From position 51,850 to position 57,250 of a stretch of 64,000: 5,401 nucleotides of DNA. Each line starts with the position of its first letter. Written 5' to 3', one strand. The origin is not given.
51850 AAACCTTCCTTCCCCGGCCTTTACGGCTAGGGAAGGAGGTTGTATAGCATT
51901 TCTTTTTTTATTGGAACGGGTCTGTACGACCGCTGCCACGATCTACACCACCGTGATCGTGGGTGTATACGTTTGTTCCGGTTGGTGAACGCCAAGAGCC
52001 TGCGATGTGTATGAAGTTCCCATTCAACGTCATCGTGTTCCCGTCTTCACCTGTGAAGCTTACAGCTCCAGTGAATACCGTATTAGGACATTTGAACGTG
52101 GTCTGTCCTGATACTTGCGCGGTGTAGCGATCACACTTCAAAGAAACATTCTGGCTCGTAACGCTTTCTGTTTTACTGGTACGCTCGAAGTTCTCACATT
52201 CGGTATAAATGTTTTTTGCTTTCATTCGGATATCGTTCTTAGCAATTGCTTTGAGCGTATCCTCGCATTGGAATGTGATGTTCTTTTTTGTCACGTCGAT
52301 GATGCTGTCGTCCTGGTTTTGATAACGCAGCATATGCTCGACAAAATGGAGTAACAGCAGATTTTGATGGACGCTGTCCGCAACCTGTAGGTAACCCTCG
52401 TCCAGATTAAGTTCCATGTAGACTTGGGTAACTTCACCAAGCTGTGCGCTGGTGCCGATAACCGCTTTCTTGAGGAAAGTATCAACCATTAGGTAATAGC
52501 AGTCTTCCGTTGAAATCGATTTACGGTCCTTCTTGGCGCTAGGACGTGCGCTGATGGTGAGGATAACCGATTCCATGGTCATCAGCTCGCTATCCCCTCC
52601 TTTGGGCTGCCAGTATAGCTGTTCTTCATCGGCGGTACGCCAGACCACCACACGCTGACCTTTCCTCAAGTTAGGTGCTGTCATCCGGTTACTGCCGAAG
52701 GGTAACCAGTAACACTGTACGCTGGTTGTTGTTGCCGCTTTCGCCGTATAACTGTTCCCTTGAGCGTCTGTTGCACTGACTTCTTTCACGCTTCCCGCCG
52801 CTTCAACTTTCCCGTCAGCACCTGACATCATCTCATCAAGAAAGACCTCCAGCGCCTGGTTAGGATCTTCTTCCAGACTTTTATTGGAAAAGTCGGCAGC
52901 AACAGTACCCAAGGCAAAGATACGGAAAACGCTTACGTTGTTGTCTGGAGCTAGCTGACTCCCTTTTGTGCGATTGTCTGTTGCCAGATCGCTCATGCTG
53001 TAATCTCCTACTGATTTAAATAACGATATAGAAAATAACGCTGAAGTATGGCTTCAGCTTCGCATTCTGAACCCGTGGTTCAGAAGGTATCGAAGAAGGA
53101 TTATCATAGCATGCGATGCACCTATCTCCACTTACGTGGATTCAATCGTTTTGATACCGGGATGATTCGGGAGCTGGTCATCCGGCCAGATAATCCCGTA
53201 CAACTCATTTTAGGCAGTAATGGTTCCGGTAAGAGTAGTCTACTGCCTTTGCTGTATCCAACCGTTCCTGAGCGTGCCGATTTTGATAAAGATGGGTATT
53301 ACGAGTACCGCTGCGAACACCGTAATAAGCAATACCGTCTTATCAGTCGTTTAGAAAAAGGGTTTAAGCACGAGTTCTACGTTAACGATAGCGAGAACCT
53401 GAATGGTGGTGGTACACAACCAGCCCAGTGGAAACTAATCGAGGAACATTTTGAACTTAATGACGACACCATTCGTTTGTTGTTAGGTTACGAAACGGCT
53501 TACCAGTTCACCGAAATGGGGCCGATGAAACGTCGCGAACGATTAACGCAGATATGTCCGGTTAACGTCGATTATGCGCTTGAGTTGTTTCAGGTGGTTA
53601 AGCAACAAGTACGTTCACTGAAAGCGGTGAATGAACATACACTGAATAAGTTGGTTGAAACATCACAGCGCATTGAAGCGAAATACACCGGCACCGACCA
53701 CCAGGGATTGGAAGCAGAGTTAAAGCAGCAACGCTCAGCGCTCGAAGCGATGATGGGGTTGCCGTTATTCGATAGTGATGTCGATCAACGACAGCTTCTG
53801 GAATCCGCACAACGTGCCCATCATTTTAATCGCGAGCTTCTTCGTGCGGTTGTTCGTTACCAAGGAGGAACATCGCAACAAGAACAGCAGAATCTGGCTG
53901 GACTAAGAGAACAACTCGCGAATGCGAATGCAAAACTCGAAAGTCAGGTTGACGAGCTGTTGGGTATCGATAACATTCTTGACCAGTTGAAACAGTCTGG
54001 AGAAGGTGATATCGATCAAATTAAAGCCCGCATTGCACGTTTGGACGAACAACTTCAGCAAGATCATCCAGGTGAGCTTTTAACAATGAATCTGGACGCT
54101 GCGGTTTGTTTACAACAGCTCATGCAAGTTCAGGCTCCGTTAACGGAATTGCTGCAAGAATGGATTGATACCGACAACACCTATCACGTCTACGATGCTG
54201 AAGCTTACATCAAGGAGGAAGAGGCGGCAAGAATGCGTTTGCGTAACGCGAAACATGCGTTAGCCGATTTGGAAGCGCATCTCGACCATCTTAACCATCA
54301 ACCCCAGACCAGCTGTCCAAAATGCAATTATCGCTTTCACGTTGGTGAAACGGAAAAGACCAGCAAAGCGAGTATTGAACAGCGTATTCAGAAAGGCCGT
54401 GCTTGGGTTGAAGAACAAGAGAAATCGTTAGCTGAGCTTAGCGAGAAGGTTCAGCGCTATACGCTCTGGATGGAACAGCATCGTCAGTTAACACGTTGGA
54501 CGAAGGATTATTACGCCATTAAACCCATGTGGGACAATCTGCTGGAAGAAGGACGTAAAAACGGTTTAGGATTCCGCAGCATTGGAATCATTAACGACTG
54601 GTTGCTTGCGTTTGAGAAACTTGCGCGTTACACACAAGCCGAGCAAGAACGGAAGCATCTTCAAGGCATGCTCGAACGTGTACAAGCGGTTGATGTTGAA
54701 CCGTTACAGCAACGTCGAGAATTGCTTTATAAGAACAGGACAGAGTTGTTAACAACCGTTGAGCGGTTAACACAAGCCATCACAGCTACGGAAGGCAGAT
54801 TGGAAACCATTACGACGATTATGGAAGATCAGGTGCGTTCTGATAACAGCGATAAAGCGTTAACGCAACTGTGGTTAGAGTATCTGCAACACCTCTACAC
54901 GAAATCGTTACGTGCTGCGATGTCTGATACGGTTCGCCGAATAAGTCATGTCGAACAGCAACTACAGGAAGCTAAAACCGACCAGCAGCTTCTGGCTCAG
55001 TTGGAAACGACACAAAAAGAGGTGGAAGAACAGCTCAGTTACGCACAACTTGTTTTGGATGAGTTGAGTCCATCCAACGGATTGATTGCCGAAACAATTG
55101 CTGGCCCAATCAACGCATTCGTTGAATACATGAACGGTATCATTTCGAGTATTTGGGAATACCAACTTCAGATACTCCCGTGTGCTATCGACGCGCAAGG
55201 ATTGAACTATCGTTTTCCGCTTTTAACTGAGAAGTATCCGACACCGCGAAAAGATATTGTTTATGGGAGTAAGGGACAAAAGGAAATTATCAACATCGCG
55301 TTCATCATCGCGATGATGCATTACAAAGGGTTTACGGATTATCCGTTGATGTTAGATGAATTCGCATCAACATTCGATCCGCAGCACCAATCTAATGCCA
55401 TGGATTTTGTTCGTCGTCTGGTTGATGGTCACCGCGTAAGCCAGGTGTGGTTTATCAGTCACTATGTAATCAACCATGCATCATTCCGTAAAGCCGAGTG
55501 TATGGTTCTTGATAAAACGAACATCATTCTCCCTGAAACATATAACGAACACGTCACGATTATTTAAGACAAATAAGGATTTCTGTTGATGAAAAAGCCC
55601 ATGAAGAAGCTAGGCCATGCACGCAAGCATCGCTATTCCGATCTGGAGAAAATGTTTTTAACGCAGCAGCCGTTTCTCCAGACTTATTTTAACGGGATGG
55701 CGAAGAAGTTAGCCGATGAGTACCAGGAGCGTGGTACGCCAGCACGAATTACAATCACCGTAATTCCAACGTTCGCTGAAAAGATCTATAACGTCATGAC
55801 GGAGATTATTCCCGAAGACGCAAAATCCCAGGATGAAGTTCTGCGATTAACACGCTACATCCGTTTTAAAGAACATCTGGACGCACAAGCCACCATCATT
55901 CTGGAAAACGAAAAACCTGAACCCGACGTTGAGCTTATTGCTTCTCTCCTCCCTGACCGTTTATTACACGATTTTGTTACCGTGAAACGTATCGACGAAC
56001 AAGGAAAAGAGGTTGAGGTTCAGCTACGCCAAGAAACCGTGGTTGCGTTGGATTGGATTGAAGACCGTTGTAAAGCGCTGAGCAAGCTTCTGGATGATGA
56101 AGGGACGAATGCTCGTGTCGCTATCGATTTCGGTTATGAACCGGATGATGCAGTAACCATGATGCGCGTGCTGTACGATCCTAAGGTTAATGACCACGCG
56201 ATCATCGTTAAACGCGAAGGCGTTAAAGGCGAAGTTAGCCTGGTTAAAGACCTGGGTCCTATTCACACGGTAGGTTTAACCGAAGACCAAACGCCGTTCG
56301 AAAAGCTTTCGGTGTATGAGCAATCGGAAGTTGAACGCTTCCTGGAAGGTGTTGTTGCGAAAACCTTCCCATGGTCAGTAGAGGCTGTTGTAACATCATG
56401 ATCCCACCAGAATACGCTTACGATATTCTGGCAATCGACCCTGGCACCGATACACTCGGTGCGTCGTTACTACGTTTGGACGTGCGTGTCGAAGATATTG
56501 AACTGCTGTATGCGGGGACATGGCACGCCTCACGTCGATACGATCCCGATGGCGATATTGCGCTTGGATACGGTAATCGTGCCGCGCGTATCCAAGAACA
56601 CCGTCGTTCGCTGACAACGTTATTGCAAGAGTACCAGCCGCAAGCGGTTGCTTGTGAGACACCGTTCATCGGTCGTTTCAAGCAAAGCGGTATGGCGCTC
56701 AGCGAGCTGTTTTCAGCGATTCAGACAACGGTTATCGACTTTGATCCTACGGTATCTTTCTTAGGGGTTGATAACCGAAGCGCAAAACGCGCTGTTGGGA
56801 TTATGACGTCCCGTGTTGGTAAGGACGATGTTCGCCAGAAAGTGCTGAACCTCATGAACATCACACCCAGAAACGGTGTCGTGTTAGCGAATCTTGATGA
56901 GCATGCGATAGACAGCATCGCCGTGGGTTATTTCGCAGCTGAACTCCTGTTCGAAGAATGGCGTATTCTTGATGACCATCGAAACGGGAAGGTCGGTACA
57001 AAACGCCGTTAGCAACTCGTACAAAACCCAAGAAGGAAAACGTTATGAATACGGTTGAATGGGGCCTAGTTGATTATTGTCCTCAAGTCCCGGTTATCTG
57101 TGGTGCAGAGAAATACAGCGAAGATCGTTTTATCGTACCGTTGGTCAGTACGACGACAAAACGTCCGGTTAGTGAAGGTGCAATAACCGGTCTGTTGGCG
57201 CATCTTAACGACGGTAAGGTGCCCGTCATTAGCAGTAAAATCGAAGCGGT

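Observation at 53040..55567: Rad50/SbcC-like ATPase without an adjacent Mre11/SbcD nuclease, preceded by two small inverted repeats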

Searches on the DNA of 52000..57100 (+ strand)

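Call 6: search_dna_similar(query=window:52000-57100:+, collection=phages, mode=near, max_rows=20)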
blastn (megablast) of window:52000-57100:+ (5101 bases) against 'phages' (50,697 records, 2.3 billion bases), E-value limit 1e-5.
Records with a match: 2; places in all: 2; records where one place covers at least 80% of the query: 2.
Best place of each record, by identity: 95-99% 2.
By first word of the organism name: Escherichia 2.
By host as written in the record: Escherichia coli 2.
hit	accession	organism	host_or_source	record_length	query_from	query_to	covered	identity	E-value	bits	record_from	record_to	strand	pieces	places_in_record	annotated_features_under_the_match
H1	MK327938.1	Escherichia phage vB_EcoM_Goslar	Escherichia coli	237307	1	5101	100%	96.2%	0e+0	8342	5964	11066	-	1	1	putative SbcC-like protein | hypothetical protein (x3) | putative holliday junction resolvase | terminator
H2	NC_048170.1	Escherichia phage vB_EcoM_Goslar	Escherichia coli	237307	1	5101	100%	96.2%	0e+0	8342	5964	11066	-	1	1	putative SbcC-like protein | baseplate assembly protein | hypothetical protein (x2) | crossover junction endodeoxyribonuclease RuvC | terminator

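Call 7: get_annotated_region(hit=H1, flank=12000)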
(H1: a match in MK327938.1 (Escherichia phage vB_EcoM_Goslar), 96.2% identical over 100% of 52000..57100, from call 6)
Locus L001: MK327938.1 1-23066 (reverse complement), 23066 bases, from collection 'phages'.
description: Escherichia phage vB_EcoM_Goslar, complete genome.
organism: Escherichia phage vB_EcoM_Goslar (NCBI taxid 2502409)
taxonomy: Viruses; Duplodnaviria; Heunggongvirae; Uroviricota; Caudoviricetes; Goslarvirus; Goslarvirus goslar
host: Escherichia coli; source: duck dung; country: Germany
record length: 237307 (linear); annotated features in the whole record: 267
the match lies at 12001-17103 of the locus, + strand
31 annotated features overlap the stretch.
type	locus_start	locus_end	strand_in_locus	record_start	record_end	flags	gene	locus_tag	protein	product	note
CDS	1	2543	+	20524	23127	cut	-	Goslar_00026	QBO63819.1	hypothetical protein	weak similarity to hypothetical protein GAP32_143 [Cronobacter phage vB_CsaM_GAP32]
CDS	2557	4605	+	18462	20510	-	-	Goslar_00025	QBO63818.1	hypothetical protein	weakly similar to YomR [Erwinia phage PhiEaH1], conserved domain Peptidase_S74 pfam13884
CDS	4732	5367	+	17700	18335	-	-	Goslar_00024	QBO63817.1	putative peptidoglycan domain protein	weakly similar to putative lytic transglycosylase [Pseudomonas phage PaBG], conserved domain ZliS COG3926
regulatory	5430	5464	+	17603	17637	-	-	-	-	terminator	putative transcriptional terminator, -14.71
CDS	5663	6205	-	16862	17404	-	-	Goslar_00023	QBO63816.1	hypothetical protein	weakly similar to putative virion structural protein [Erwinia phage vB_EamM_Stratton]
CDS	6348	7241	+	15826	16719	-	-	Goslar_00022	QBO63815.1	hypothetical protein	weakly similar to putative virion structural protein 11 [Cronobacter phage CR5]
CDS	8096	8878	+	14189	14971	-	-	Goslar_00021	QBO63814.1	hypothetical protein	-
CDS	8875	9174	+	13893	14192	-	-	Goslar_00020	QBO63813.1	hypothetical protein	-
CDS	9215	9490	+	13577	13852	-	-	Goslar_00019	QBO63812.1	hypothetical protein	-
CDS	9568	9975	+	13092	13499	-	-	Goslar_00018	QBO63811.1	hypothetical protein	-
CDS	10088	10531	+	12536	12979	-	-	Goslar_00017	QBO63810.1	hypothetical protein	-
CDS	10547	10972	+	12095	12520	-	-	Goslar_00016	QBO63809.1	hypothetical protein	-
CDS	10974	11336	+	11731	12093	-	-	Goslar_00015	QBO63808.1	hypothetical protein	-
CDS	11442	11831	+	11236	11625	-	-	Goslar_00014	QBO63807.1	hypothetical protein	-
regulatory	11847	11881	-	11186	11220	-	-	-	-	terminator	putative transcriptional terminator, -13.81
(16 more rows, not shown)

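Call 70: search_rna_families(source=window, start=52800, end=53300, threshold=evalue, max_evalue=1)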
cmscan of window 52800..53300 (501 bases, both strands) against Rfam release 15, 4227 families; matches with E-value up to 1: 0.
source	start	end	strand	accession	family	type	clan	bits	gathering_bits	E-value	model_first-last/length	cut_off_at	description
